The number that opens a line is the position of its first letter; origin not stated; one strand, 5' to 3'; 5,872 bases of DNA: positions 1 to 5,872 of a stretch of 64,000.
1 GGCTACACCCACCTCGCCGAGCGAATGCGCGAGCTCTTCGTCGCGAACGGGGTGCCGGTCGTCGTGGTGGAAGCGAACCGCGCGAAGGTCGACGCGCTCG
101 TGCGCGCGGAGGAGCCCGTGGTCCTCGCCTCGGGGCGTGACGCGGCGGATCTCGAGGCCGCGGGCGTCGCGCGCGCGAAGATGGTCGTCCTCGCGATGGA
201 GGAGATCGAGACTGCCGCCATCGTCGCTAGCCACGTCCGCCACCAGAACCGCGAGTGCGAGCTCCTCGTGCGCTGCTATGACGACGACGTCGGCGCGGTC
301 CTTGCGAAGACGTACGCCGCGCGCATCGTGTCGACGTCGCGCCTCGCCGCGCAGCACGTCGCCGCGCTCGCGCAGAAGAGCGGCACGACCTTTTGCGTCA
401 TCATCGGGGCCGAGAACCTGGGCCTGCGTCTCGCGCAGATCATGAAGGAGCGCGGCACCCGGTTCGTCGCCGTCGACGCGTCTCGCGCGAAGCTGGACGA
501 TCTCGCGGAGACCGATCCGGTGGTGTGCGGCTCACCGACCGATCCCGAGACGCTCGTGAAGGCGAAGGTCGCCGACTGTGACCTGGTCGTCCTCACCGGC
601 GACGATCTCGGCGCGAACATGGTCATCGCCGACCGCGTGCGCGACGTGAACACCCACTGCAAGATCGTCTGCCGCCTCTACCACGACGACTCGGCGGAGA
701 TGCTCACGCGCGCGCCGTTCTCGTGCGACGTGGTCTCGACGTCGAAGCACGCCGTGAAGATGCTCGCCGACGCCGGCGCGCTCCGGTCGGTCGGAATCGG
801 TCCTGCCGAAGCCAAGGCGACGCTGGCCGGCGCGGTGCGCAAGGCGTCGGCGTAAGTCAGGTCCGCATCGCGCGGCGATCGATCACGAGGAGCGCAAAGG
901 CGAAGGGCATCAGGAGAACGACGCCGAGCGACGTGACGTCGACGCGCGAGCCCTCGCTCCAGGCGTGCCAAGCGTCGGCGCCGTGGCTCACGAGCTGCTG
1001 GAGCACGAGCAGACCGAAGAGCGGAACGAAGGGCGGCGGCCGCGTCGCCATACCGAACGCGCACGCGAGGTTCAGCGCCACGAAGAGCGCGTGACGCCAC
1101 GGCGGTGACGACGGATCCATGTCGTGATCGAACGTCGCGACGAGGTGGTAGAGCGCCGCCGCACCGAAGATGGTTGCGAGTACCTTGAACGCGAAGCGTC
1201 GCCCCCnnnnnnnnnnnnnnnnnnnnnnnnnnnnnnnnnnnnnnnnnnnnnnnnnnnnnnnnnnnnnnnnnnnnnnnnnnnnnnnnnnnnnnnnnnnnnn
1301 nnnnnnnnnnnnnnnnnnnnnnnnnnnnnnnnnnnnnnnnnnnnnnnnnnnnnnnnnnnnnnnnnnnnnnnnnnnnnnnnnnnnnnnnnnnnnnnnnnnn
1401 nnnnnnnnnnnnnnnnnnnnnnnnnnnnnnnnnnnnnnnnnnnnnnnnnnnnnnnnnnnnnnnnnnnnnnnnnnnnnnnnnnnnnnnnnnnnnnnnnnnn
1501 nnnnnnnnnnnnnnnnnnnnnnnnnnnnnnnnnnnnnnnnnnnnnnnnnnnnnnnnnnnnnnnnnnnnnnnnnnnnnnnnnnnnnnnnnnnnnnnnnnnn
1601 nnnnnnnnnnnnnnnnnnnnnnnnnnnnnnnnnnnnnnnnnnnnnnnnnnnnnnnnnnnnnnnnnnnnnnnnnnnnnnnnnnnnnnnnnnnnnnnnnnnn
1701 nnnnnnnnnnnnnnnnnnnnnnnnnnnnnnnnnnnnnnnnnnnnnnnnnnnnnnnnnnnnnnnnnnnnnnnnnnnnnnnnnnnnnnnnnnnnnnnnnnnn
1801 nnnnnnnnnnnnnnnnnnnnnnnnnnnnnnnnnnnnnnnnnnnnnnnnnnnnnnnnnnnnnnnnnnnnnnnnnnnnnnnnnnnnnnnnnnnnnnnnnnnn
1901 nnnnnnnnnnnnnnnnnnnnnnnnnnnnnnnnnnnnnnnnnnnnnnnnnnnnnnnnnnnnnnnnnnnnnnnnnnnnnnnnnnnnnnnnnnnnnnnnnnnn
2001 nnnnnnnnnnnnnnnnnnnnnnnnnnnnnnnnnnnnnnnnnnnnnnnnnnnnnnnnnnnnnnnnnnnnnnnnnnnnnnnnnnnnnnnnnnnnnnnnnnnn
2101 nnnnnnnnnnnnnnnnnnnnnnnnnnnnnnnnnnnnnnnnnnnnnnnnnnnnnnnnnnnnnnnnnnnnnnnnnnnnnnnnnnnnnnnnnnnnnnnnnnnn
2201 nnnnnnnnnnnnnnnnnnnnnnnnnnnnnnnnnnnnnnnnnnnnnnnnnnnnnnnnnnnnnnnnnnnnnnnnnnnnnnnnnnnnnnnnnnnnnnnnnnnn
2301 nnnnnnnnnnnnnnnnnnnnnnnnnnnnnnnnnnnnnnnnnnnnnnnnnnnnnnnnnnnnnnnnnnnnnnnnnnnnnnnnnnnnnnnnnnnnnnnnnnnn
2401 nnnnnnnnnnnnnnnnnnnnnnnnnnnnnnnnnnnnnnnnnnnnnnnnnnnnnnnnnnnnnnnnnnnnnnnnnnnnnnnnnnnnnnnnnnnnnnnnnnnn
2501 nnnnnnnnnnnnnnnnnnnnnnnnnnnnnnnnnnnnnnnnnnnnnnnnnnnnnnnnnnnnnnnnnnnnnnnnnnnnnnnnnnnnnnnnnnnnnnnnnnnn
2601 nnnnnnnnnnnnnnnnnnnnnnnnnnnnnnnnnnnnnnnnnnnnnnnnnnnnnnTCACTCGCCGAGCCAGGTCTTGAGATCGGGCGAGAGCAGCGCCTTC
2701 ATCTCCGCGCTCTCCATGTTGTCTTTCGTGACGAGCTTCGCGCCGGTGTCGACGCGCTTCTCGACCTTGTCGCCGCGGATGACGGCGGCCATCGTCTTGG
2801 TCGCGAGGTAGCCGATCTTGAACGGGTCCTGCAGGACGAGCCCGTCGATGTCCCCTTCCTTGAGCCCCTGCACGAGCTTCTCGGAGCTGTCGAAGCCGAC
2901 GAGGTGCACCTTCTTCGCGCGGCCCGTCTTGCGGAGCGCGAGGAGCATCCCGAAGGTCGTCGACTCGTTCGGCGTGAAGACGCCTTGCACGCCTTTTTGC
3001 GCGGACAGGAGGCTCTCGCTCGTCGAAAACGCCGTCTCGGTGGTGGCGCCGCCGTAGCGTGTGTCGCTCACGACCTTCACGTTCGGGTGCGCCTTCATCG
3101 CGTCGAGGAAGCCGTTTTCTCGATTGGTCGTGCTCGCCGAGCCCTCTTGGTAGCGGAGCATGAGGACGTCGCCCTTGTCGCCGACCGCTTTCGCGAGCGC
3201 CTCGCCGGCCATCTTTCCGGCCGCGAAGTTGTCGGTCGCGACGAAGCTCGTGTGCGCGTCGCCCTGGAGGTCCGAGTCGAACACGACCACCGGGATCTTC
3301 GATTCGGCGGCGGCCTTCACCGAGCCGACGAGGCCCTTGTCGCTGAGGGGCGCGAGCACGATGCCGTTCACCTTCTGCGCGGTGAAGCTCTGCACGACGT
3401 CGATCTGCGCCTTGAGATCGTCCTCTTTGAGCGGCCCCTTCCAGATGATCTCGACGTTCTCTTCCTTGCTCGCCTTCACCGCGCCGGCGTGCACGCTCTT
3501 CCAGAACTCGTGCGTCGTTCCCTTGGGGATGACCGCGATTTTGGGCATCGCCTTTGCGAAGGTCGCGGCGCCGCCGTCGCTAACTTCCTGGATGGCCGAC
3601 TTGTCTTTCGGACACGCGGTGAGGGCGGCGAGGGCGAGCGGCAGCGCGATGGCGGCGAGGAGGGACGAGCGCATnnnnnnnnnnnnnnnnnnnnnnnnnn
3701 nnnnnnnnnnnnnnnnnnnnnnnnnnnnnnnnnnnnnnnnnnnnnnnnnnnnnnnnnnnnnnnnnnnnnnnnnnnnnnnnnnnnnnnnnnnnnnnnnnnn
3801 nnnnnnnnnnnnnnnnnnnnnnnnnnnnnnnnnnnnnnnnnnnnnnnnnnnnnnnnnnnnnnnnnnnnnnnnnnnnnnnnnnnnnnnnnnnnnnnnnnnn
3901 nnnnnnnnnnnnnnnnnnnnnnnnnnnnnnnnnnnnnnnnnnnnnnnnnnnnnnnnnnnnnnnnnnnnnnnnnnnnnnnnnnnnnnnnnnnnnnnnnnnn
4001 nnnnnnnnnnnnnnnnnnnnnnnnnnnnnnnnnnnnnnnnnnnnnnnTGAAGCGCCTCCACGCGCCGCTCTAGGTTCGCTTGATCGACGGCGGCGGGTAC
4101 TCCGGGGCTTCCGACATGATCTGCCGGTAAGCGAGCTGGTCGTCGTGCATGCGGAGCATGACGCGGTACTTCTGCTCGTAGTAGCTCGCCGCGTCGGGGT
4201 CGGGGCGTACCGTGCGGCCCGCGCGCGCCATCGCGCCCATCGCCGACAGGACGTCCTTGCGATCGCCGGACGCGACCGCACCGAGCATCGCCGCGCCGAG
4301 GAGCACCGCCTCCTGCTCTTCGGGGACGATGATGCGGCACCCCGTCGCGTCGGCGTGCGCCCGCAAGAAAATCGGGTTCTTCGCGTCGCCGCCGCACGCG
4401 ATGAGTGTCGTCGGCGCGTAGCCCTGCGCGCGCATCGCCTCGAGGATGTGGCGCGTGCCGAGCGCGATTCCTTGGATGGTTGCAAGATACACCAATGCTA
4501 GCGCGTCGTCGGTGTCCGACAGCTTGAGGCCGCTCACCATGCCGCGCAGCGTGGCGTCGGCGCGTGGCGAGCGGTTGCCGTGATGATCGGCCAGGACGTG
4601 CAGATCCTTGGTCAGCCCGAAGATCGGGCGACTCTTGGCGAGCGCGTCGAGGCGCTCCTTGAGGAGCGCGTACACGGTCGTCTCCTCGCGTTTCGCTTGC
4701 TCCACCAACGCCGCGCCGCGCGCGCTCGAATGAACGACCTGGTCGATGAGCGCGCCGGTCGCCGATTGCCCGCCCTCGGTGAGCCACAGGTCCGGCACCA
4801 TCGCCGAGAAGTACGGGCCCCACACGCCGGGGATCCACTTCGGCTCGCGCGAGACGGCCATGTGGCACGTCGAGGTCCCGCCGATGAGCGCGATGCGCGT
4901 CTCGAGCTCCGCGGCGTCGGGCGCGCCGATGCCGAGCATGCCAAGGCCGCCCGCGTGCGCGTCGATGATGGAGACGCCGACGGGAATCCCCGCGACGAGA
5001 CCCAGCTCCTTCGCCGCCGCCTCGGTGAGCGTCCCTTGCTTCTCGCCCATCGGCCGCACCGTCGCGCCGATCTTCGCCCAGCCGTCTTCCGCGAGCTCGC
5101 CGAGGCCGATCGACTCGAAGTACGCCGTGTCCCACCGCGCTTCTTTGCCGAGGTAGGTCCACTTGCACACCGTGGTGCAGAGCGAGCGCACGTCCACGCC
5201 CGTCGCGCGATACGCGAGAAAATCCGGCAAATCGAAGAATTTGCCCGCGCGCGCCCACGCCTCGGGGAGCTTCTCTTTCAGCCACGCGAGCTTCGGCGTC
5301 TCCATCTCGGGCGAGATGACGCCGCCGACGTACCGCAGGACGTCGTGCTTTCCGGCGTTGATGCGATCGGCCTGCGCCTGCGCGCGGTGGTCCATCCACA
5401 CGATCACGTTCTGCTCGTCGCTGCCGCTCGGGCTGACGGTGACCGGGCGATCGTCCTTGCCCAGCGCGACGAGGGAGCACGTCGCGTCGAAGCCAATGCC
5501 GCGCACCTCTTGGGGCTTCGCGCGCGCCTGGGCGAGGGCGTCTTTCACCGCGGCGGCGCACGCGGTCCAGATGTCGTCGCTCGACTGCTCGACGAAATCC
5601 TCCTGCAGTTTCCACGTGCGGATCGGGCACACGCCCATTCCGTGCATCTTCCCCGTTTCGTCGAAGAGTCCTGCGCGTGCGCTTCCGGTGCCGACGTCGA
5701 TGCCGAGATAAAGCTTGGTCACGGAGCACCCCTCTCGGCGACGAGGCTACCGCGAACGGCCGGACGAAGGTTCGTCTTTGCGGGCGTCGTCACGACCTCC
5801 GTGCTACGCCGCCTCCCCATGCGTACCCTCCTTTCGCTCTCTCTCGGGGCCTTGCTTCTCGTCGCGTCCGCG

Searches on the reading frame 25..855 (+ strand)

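Call 9: search_protein_families(library=pfam, proteins=[window:25-855:+], max_evalue=0.01)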
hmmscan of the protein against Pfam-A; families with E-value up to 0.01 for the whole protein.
window:25-855:+ (276 aa): 4 families
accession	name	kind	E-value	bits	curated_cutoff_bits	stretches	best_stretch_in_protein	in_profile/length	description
PF02254.24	TrkA_N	-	2.8e-32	111.9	23.8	2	125-232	2-110/116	TrkA-N domain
PF22614.2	Slo-like_RCK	-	0.0023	18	24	0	167-194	61-88/119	Calcium-activated potassium channel slowpoke-like RCK domain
PF03446.21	NAD_binding_2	-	0.0029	18.1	21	0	126-188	4-59/161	NAD binding domain of 6-phosphogluconate dehydrogenase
PF03721.20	UDPG_MGDP_dh_N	-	0.0038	17.3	27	0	124-168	3-47/187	UDP-glucose/GDP-mannose dehydrogenase family, NAD binding domain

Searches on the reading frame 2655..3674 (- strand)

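Call 9: search_protein_families(library=pfam, proteins=[window:2655-3674:-], max_evalue=0.01)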
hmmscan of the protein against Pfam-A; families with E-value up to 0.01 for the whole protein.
window:2655-3674:- (339 aa): 4 families
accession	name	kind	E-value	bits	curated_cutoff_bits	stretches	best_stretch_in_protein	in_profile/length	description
PF13407.12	Peripla_BP_4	-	1.5e-67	228.3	35.1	1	46-303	1-258/258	Periplasmic binding protein domain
PF00532.27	Peripla_BP_1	-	1.1e-15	58.4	22.2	1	45-271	3-226/281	Periplasmic binding proteins and sugar binding domain of LacI family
PF13377.12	Peripla_BP_3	-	4.6e-05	24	26.5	1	177-315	21-162/167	Periplasmic binding protein-like domain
PF00781.29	DAGK_cat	-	0.0093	16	23.6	0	37-86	77-121/125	Diacylglycerol kinase catalytic domain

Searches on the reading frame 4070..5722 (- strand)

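Call 9: search_protein_families(library=pfam, proteins=[window:4070-5722:-], max_evalue=0.01)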
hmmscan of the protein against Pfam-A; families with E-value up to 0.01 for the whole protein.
window:4070-5722:- (550 aa): 2 families
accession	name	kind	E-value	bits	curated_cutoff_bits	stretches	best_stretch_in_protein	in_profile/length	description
PF02782.22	FGGY_C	-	4.8e-49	167.3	27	1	278-484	2-197/198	FGGY family of carbohydrate kinases, C-terminal domain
PF00370.27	FGGY_N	-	2e-28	100.1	28.8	1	4-261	1-245/245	FGGY family of carbohydrate kinases, N-terminal domain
